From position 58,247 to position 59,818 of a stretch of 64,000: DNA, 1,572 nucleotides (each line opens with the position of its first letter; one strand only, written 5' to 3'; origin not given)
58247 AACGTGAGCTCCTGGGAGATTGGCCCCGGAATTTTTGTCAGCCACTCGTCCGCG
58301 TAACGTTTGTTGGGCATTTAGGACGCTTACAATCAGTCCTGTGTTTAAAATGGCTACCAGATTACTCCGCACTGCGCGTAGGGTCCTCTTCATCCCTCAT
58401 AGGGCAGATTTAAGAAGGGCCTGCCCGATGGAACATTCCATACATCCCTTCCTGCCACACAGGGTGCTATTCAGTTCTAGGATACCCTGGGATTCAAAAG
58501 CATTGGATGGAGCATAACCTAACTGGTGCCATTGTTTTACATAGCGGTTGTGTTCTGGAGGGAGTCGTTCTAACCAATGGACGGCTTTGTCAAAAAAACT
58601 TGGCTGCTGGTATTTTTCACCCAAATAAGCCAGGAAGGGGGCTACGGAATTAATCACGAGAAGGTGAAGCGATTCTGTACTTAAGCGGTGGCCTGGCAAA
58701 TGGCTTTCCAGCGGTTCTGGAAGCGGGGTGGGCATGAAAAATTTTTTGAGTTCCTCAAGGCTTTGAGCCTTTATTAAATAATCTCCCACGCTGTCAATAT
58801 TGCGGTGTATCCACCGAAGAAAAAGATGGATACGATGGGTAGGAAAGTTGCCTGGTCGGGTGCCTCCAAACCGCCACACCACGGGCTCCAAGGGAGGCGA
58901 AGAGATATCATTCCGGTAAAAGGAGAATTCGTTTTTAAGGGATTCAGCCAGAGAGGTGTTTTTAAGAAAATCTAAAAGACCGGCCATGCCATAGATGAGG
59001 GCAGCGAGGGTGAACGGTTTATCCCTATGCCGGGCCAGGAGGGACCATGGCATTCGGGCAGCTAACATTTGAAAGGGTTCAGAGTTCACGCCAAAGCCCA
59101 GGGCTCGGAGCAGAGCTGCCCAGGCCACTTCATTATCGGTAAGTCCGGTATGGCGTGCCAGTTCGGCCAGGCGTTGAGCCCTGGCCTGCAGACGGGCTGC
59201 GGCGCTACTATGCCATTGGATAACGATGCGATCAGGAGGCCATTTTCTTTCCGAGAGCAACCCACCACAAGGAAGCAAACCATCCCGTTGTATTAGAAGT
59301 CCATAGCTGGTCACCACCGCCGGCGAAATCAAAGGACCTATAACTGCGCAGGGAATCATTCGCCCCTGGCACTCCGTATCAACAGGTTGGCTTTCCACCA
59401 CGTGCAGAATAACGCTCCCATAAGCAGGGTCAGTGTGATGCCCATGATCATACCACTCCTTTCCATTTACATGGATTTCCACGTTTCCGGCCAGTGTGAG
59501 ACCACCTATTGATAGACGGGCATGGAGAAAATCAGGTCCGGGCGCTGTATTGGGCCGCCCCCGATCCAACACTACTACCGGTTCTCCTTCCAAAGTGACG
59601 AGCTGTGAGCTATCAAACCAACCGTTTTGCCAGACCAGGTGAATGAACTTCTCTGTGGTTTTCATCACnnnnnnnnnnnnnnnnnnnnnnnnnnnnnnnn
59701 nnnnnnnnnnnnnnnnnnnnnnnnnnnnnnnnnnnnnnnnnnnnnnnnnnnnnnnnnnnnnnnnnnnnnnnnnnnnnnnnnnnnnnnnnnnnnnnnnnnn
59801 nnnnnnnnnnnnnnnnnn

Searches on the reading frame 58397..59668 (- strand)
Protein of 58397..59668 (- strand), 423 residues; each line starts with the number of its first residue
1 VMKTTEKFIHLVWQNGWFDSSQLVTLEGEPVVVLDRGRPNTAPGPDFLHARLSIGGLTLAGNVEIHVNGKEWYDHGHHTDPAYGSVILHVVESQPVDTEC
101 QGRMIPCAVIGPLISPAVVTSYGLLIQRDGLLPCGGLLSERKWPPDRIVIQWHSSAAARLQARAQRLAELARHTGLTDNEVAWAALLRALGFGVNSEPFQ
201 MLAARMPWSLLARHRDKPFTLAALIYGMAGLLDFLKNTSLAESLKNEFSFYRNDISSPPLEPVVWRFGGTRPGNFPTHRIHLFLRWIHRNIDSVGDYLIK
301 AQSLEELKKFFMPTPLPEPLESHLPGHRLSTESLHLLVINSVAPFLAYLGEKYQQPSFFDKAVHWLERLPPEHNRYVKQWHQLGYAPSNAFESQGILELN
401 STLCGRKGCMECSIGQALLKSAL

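Call 3: search_protein_families(library=pfam, proteins=[window:58397-59668:-], max_evalue=0.01)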
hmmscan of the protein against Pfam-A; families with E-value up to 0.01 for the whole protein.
window:58397-59668:- (423 aa): 1 family
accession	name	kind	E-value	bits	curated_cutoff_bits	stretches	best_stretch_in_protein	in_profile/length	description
PF11013.13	DUF2851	-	2.3e-84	284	25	1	6-374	1-374/375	Protein of unknown function (DUF2851)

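Call 4: search_protein_families(library=ncbifam, proteins=[window:58397-59668:-], max_evalue=0.01)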
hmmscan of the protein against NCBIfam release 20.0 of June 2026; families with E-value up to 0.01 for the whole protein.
window:58397-59668:- (423 aa): 0 families

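Call 20: find_homologous_proteins(query=window:58400-59665:-, max_evalue=0.00001)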
Query window:58400-59665:- (422 aa): 707 proteins with E <= 0.00001 among 8000 candidates; the best 120 are listed.
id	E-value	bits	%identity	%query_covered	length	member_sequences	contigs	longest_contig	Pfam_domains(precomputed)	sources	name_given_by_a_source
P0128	1.5e-262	889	89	100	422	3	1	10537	PF11013.14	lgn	-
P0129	7.0e-170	584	61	100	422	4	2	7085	PF11013.14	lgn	-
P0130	1.1e-162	560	58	100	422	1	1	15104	PF11013.14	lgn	-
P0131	1.3e-161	556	57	99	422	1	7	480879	PF11013.14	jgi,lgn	jgi:hypothetical protein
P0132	1.9e-155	536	56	100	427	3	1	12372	PF11013.14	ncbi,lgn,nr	ncbi:MAG: DUF2851 family protein [Flavobacteriales bacterium]|nr:DUF2851 family protein [Flavobacter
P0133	2.1e-154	533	55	100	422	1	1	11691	PF11013.14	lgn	-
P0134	5.4e-86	307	39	99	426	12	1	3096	PF11013.14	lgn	-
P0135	4.3e-76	275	36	98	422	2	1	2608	PF11013.14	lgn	-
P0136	5.5e-71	258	36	99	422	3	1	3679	PF11013.14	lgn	-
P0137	8.2e-71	257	34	99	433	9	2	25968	PF11013.14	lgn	-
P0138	9.7e-71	257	34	99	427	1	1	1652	PF11013.14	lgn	-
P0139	1.1e-70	257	35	99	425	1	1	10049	PF11013.14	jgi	jgi:hypothetical protein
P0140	7.5e-70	254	33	98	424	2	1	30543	PF11013.14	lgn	-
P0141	4.4e-69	252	35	99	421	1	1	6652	PF11013.14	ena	-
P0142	4.4e-69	252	35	99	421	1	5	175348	PF11013.14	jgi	jgi:hypothetical protein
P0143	6.4e-69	251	35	98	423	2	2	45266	PF11013.14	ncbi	-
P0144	7.2e-69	251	35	99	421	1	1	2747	PF11013.14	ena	-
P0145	2.1e-68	249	35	99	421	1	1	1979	PF11013.14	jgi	-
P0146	2.6e-68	249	35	99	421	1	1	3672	PF11013.14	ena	-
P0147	3.3e-68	249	34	99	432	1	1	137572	PF11013.14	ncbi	-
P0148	4.5e-68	248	35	98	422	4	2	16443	PF11013.14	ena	-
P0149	7.1e-68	248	35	98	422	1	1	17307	PF11013.14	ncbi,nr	ncbi:MAG: DUF2851 family protein [Saprospiraceae bacterium]|nr:DUF2851 family protein [Saprospiracea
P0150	8.1e-68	247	32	99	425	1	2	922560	PF11013.14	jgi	jgi:hypothetical protein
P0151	1.6e-67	246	34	99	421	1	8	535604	PF11013.14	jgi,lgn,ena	-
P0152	1.6e-67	246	33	99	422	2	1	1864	PF11013.14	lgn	-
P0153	2.5e-67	246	34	98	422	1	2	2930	PF11013.14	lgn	-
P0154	2.5e-67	246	35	98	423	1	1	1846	PF11013.14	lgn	-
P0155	3.2e-67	245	35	99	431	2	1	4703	PF11013.14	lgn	-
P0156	5.1e-67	245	31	98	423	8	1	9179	PF11013.14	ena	-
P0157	1.1e-66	244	36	99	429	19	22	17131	PF11013.14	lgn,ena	-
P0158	1.2e-66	244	33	99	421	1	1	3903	PF11013.14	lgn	-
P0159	1.5e-66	243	34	99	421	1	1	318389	PF11013.14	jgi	-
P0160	3.7e-66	242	35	99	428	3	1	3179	PF11013.14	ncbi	-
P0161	4.2e-66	242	35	98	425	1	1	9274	PF11013.14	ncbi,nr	ncbi:MAG: DUF2851 family protein [Marinilabiliales bacterium]|nr:DUF2851 family protein [Marinilabil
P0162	5.0e-66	241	34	99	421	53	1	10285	PF11013.14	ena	-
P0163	5.5e-66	241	33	97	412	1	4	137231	PF11013.14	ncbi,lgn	-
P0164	5.7e-66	241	33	99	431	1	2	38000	PF11013.14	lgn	-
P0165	9.3e-66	241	33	99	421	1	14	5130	PF11013.14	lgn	-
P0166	1.0e-65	240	35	98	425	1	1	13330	PF11013.14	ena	-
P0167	1.1e-65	240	34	99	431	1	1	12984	PF11013.14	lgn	-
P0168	1.4e-65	240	32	99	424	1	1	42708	PF11013.14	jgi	jgi:hypothetical protein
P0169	1.5e-65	240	33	99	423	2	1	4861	PF11013.14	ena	-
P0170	2.1e-65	239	33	99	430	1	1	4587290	PF11013.14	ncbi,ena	-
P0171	3.0e-65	239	34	98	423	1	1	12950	PF11013.14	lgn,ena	-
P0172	3.1e-65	239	36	95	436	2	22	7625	PF11013.14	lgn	-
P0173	3.3e-65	239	34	98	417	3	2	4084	PF11013.14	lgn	-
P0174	5.4e-65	238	34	99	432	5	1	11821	PF11013.14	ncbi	-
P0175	7.6e-65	238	35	99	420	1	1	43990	PF11013.14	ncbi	-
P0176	7.9e-65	238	33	98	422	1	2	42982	PF11013.14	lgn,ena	-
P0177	8.0e-65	237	35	98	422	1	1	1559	PF11013.14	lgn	-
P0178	1.2e-64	237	33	99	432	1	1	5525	PF11013.14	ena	-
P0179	1.3e-64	237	33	99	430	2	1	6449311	PF11013.14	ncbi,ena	-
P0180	1.4e-64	237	33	99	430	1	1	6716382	PF11013.14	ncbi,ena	-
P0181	1.5e-64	237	34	99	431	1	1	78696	PF11013.14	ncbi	-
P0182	2.1e-64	236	33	98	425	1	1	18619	PF11013.14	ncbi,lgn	-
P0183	2.4e-64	236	34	98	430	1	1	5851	PF11013.14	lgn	-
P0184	2.5e-64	236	34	98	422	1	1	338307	PF11013.14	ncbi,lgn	-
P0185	3.3e-64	235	34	99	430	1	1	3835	PF11013.14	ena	-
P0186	3.9e-64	235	33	99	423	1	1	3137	PF11013.14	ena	-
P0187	4.7e-64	235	34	99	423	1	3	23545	PF11013.14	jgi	jgi:hypothetical protein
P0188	5.2e-64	235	33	99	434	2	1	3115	PF11013.14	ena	-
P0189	6.2e-64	235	33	99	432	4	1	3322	PF11013.14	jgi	jgi:hypothetical protein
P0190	6.2e-64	235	33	98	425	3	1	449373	PF11013.14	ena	-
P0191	7.3e-64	234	34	99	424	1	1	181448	PF11013.14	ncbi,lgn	-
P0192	1.2e-63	234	33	99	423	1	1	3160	PF11013.14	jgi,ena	-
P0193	1.3e-63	234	36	99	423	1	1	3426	PF11013.14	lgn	-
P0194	1.6e-63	233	33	98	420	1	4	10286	PF11013.14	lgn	-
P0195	1.6e-63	233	32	99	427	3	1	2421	PF11013.14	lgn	-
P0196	2.0e-63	233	34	99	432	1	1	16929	PF11013.14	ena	-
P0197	2.0e-63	233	32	98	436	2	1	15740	PF11013.14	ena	-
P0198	2.2e-63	233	34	98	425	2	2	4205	PF11013.14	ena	-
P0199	2.3e-63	233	34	98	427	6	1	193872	PF11013.14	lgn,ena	-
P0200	2.8e-63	232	33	99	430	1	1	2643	PF11013.14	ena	-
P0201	3.9e-63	232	35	99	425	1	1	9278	PF11013.14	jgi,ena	-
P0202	5.0e-63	232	33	99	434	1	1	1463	PF11013.14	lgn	-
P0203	5.1e-63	232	31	99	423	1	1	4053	PF11013.14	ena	-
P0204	7.2e-63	231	34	99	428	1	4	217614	PF11013.14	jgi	jgi:hypothetical protein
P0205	7.7e-63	231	34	99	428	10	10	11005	PF11013.14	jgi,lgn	jgi:hypothetical protein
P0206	8.4e-63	231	31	99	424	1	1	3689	PF11013.14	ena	-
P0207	1.5e-62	230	32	99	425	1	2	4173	PF11013.14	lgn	-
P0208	1.5e-62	230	33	98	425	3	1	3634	PF11013.14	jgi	jgi:hypothetical protein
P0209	1.9e-62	230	33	99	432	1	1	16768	PF11013.14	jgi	jgi:hypothetical protein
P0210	1.9e-62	230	33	99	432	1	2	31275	PF11013.14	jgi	jgi:hypothetical protein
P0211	2.1e-62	230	33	99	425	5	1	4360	PF11013.14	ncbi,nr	ncbi:MAG: DUF2851 family protein [Paludibacter sp.]|nr:DUF2851 family protein [Paludibacter sp.]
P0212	2.5e-62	229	36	95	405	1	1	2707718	PF11013.14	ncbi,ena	-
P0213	2.5e-62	229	33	99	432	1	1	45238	PF11013.14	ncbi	-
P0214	3.4e-62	229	32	98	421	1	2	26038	PF11013.14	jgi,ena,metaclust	metaclust:\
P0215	3.4e-62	229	30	99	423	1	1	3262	PF11013.14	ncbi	-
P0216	3.7e-62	229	33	98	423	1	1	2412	PF11013.14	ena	-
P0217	6.2e-62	228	35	99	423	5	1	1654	PF11013.14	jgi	-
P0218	1.0e-61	227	31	99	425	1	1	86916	PF11013.14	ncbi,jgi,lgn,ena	-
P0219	1.1e-61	227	31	98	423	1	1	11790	PF11013.14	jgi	jgi:hypothetical protein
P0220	1.2e-61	227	32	99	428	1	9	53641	PF11013.14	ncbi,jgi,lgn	jgi:hypothetical protein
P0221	1.3e-61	227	33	99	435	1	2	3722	PF11013.14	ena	-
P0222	1.4e-61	227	33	99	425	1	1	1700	PF11013.14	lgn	-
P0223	1.4e-61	227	35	99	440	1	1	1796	PF11013.14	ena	-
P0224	1.5e-61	227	34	93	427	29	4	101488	PF11013.14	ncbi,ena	-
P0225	1.9e-61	226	32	98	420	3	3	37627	PF11013.14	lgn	-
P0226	1.9e-61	226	32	98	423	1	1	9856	PF11013.14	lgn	-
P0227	2.7e-61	226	33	98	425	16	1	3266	PF11013.14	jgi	jgi:hypothetical protein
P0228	2.7e-61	226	31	99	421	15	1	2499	PF11013.14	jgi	-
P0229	2.9e-61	226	32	98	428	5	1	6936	PF11013.14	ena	-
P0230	3.8e-61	225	33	98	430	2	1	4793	PF11013.14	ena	-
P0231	3.9e-61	225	32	99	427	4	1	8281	PF11013.14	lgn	-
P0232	4.9e-61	225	34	99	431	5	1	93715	PF11013.14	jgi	jgi:hypothetical protein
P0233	5.4e-61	225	32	99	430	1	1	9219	PF11013.14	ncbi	-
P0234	6.7e-61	225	33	99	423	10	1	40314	PF11013.14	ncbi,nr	ncbi:MAG: DUF2851 family protein [Bacteroidetes bacterium]|nr:DUF2851 family protein [Bacteroidota b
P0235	7.7e-61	224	32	99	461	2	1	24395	PF11013.14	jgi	jgi:hypothetical protein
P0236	8.7e-61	224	33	99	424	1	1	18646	PF11013.14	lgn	-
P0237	1.1e-60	224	30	98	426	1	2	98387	PF11013.14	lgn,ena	-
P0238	1.3e-60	224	32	99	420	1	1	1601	PF11013.14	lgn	-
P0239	1.3e-60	224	33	99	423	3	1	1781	PF11013.14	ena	-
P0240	1.3e-60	224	31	100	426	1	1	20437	PF11013.14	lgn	-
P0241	1.5e-60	223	32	99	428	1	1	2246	PF11013.14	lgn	-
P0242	1.5e-60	223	30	98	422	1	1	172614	PF11013.14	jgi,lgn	jgi:hypothetical protein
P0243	1.6e-60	223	31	98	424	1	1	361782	PF11013.14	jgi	jgi:hypothetical protein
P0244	1.7e-60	223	32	99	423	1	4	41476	PF11013.14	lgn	-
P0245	1.8e-60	223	32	98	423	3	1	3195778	PF11013.14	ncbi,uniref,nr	ncbi:DUF2851 family protein [Tenuifilum thalassicum]|uniref:DUF2851 family protein n=1 Tax=Tenuifilu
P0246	2.0e-60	223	32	99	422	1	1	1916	PF11013.14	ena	-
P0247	2.5e-60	223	32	98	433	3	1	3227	PF11013.14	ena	-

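Call 22: find_related_loci(query=A2, collection=metagenome_contigs, flank=10000)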
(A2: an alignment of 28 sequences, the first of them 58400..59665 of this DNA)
Query A2 (422 aa) in metagenome_contigs; peptide patterns used: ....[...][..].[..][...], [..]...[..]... (x = any residue, [..] = any of these).
600 stretches matched a pattern (row limit reached: there are more); 594 encode a relative of the query (tblastn E <= 1e-3); the best 80 are kept; 80 distinct loci.
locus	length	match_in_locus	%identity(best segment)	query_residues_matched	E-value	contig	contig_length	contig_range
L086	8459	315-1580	34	5-421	6e-81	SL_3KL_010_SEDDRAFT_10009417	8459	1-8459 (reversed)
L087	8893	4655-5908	34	5-421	2e-77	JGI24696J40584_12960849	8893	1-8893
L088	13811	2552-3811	32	5-421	3e-77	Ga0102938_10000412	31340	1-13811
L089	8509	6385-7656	34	2-420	6e-77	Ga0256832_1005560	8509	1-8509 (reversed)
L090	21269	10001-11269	33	2-421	3e-76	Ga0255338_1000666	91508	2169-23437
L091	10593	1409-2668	31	5-421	1e-75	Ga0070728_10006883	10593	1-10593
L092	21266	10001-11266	35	5-421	4e-75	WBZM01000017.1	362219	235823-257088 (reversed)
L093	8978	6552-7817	34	5-421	9e-74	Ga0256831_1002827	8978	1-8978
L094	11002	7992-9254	32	4-421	1e-73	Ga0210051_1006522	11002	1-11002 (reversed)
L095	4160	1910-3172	32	4-421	9e-74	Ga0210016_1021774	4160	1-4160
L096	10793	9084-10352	31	5-421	2e-72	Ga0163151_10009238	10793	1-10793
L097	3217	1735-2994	34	5-421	1e-72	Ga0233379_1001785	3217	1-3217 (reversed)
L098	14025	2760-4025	34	5-422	4e-72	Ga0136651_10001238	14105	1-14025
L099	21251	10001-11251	33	5-418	5e-72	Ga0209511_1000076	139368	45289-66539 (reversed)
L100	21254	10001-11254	32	5-419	6e-72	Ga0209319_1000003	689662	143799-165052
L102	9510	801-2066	33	5-421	2e-71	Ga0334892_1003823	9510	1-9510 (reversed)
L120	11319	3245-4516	32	4-422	3e-68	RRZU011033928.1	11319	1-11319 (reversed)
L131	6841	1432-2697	32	4-420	1e-66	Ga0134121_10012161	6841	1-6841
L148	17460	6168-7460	30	1-418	8e-65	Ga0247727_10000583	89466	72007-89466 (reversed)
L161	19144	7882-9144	31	3-418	3e-64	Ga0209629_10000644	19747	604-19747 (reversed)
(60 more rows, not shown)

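Call 29: find_encoding_contigs(protein=P0132, flank=10000, max_places=2)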
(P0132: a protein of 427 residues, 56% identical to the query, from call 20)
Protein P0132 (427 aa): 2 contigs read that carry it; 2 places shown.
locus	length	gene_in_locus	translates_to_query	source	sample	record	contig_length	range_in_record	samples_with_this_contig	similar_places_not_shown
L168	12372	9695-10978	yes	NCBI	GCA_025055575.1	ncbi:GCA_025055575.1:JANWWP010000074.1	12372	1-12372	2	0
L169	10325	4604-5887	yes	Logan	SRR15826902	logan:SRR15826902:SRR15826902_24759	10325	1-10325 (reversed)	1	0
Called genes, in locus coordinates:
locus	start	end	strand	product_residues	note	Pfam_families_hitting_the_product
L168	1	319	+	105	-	?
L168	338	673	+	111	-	PF05050:Methyltransf_21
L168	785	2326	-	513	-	PF28494:GlyRS_ins_1, PF00587:tRNA-synt_2b, PF03129:HGTP_anticodon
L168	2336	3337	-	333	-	PF00793:DAHP_synth_1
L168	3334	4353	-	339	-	PF00834:Ribul_P_3_epim, PF00571:CBS (faint)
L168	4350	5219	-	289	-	PF00582:Usp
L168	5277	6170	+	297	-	PF01048:PNP_UDP_1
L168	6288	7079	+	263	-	PF01427:Peptidase_M15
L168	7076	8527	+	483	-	PF00474:SSF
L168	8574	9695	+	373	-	PF16115:DUF4831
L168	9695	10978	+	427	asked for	PF11013:DUF2851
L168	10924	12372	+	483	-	PF13620:CarboxypepD_reg, PF13715:CarbopepD_reg_2, PF07715:Plug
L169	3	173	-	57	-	?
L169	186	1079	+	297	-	PF01048:PNP_UDP_1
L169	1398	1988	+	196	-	PF01427:Peptidase_M15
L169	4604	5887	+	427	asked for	PF11013:DUF2851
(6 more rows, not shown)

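Call 40: search_solved_structures(query=A3, max_evalue=1)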
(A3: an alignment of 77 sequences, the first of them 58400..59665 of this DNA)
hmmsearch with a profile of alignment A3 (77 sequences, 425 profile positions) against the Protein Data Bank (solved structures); distinct sequences matched with E-value up to 1: 0.

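Call 42: predict_structure(alignment_id=A3)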
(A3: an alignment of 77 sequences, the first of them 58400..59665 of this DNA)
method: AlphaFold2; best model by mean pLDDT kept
length: 422 residues; sequences in the alignment: 77
mean_pLDDT: 95.5   pTM: 0.89
mean pLDDT of the five models: 95.5, 95.0, 94.9, 94.8, 94.1
residues with pLDDT >= 90: 386; 70-90: 35; 50-70: 1; < 50: 0
segments of 3 or more residues with pLDDT < 50: none
pLDDT, mean of each block of 10 residues (from residue 1): 88 95 98 97 97 98 98 98 98 97 98 95 90 91 89 98 98 97 97 96 97 96 98 96 98 97 93 93 92 96 96 93 90 98 99 98 98 96 97 97 91 92 85
secondary structure, 60 per line:
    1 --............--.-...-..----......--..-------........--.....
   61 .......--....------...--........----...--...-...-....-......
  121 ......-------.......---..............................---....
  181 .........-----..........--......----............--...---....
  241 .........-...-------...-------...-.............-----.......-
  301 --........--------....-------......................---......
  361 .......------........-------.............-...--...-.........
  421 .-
elements in order: H3-14 E29-34 E46-53 E56-67 H70-73 E85-92 E97-99 E102-104 E106-108 H115-126 H134-140 H144-173 H177-189 H195-204 H207-212 H217-228 H237-249 H275-287 H293-299 H303-310 H319-322 H330-351 H355-367 H374-381 H389-401 H412-421

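Call 61: search_protein_families(library=pfam, proteins=[L102:2090-4063:-, L120:4961-7243:+, L131:442-1377:+, L161:9215-11272:+, L148:213-2387:+], max_evalue=0.00001)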
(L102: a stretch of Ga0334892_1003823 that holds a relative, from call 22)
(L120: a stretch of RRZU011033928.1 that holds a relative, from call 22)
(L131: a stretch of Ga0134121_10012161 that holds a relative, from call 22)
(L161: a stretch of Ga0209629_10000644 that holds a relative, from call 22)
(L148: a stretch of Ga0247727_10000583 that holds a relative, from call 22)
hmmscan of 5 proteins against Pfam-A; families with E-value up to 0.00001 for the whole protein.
L102:2090-4063:- (657 aa): 3 families
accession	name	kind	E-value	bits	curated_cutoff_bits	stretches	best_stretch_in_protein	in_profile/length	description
PF00999.27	Na_H_Exchanger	-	1e-61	209.4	26.2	1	15-374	3-374/375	Sodium/hydrogen exchanger, transmembrane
PF02080.26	TrkA_C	-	9.1e-15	54.8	27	1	587-655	3-70/71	TrkA-C domain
PF02254.24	TrkA_N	-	3.9e-13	50.2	23.8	1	440-525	29-114/116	TrkA-N domain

L120:4961-7243:+ (760 aa): 5 families
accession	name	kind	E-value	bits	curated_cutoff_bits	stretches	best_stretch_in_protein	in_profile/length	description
PF01138.27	RNase_PH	-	4.1e-60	202.3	25.5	2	44-175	2-130/130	3' exoribonuclease family, domain 1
PF03725.20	RNase_PH_C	-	5.4e-24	84.4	20.8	2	178-242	1-67/67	3' exoribonuclease family, domain 2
PF00575.29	S1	-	8.1e-21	74.6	22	1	657-729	2-74/74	S1 RNA binding domain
PF00013.35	KH_1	-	2.2e-11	43.8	21.5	1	591-651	2-65/66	KH domain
PF03726.19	PNPase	-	2.5e-09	37.9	24.6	1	273-353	1-81/81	Polyribonucleotide nucleotidyltransferase, RNA binding domain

L131:442-1377:+ (311 aa): 1 family
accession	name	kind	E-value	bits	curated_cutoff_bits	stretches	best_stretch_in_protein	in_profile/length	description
PF00215.30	OMPdecase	-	1.1e-23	84.8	27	1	44-282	2-212/221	Orotidine 5'-phosphate decarboxylase / HUMPS family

L161:9215-11272:+ (685 aa): 3 families
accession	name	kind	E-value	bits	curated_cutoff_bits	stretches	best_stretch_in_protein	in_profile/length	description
PF13205.12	Big_5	-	2.4e-22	80.1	23.6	1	66-165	1-105/105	Bacterial Ig-like domain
PF09912.14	DUF2141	-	3.4e-07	30.6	24.4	0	529-594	8-73/112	Uncharacterized protein conserved in bacteria (DUF2141)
PF13620.12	CarboxypepD_reg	-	9.6e-06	26.3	32.3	0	174-234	2-54/82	Carboxypeptidase regulatory-like domain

L148:213-2387:+ (724 aa): 2 families
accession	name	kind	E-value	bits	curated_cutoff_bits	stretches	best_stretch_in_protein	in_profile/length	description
PF00691.25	OmpA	-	6.5e-11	42.9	27.2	1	562-632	14-85/98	OmpA family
PF07676.18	PD40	-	1.9e-10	40.8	20.9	0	334-372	1-38/38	WD40-like Beta Propeller Repeat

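Call 70: fold_search(model_id=the predicted structure, library=pdb)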
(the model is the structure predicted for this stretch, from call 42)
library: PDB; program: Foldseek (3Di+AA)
matches with E <= 10: 542; with E <= 0.001: 0
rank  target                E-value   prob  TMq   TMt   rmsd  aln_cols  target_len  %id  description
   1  4qtn_A                1.9e-01  0.10  0.10  0.15  20.1       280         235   12  Crystal structure of the Vitamin B3 transporter PnuC (released 2014-10-08)
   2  4qtn_C                2.7e-01  0.09  0.10  0.15  19.3       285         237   12  Crystal structure of the Vitamin B3 transporter PnuC (released 2014-10-08)
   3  1key_D                3.1e-01  0.25  0.18  0.28  14.6       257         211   14  Crystal Structure of Mouse Testis/Brain RNA-binding Protein (TB-RBP) (released 2002-07-03)
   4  8zkw_A                3.1e-01  0.11  0.13  0.11  23.6       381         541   10  Cryo-EM structure of the Drosophila INDY (apo-asymmetric, pH 6) (released 2025-01-29)
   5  6d91                  3.8e-01  0.07  0.11  0.12  23.9       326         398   13  Crystal structure of the Deinococcus radiodurans Nramp/MntH divalent transition metal transporter in the outward-open, a (released 2019-02-13)
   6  8sbe                  4.5e-01  0.04  0.12  0.12  23.6       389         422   14  Structure of the rat vesicular glutamate transporter 2 determined by single-particle Cryo-EM (released 2023-05-03)
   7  9lxr_R                5.2e-01  0.08  0.12  0.15  22.5       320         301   11  A Cryo-EM structure of LA-PTH-PTH1R-Beta-arrestin1 complex (state 1 conformation) (released 2025-09-10)
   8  5cwb                  5.5e-01  0.11  0.11  0.20  18.7       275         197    9  Crystal structure of de novo designed helical repeat protein DHR4 (released 2015-12-16)
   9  4okm_D                6.0e-01  0.11  0.17  0.20  14.6       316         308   13  Selinadiene Synthase apo and in complex with diphosphate (released 2014-06-11)
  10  3qkc_A                6.9e-01  0.14  0.18  0.26  15.4       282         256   11  CRYSTAL STRUCTURE OF geranyl diphosphate synthase small subunit from Antirrhinum majus (released 2011-02-16)
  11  8xqw_O                7.3e-01  0.05  0.11  0.14  20.8       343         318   14  Cryo-EM structure of the Ycf2-FtsHi motor complex from Chlamydomonas reinhardtii in AMPPNP bound state (released 2024-09-11)
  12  8wwh_R                7.3e-01  0.04  0.10  0.13  23.6       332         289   10  MCHR1-Gi complex,S1 state (released 2024-11-13)
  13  4buo_A                7.6e-01  0.03  0.10  0.12  23.9       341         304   10  High Resolution Structure of Thermostable Agonist-bound Neurotensin Receptor 1 Mutant without Lysozyme Fusion (released 2014-01-29)
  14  9ko2_R                8.0e-01  0.04  0.11  0.14  23.2       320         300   11  A Cryo_EM structure of CCR7 complex with CCL19 (released 2025-11-26)
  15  2ael_B                8.4e-01  0.03  0.10  0.12  21.4       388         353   11  R304K Trichodiene Synthase: Complex With Mg, Pyrophosphate, and (4R)-7-Azabisabolene (released 2005-10-04)
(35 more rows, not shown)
